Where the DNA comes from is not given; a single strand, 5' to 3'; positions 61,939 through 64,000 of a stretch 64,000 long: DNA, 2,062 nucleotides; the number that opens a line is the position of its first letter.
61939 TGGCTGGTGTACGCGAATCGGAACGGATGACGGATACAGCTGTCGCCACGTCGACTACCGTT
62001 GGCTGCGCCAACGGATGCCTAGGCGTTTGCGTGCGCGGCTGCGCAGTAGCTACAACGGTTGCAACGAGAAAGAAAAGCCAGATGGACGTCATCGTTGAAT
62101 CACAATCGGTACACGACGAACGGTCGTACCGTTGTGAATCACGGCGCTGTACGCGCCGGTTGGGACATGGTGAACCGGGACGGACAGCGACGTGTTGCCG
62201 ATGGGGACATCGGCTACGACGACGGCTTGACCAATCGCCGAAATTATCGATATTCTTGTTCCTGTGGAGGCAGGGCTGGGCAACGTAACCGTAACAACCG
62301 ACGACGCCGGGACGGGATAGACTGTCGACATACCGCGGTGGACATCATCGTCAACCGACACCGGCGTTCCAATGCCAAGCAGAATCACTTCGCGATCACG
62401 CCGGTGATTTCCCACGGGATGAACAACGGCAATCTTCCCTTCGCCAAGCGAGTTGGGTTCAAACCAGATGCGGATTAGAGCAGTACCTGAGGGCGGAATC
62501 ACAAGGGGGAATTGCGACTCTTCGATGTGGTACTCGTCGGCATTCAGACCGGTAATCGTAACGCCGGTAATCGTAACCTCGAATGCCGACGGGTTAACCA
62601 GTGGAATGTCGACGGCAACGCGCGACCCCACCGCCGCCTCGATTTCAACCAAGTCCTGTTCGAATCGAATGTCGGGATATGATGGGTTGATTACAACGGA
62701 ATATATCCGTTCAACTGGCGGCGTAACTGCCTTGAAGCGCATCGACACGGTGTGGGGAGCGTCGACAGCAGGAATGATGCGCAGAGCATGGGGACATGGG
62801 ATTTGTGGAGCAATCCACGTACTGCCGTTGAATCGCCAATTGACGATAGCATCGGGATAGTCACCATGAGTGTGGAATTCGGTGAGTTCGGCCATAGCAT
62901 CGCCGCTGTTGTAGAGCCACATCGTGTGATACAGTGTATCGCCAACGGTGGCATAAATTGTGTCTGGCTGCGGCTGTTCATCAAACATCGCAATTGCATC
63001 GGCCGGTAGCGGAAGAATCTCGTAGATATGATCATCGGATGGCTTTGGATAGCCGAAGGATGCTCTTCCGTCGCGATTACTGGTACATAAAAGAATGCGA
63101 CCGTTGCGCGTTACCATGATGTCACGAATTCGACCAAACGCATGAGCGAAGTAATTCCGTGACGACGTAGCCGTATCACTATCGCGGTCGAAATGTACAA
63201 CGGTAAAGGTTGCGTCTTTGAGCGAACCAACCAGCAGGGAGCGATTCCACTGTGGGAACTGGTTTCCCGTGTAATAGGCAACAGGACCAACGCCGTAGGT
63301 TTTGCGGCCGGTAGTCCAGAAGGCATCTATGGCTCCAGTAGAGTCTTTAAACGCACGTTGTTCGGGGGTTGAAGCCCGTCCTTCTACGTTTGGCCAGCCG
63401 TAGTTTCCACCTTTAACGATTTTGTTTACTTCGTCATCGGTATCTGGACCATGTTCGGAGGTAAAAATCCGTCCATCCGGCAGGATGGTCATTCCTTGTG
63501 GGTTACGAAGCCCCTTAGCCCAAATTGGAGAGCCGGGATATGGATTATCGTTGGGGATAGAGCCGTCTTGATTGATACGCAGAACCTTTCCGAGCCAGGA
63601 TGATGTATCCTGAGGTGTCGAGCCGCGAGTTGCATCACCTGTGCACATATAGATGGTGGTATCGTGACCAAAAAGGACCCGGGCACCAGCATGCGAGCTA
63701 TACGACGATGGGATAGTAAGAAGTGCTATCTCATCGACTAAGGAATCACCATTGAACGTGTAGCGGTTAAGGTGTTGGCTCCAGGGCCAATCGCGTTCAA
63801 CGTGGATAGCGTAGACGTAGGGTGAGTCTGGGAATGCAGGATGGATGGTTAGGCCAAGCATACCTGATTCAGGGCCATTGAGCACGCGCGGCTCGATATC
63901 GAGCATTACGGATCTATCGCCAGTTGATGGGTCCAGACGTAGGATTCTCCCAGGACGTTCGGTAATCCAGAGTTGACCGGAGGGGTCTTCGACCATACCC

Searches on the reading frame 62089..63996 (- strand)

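Call 76: search_protein_families(library=pfam, proteins=[window:62089-63996:-], max_evalue=0.00001)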
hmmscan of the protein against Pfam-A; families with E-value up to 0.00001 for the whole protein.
window:62089-63996:- (635 aa): 2 families
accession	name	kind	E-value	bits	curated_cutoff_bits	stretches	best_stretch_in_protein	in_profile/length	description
PF07995.17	GSDH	-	2.4e-67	228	25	1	5-311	11-329/332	Glucose / Sorbosone dehydrogenase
PF18962.6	Por_Secre_tail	-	1.2e-06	29.1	27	1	559-625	1-67/75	Secretion system C-terminal sorting domain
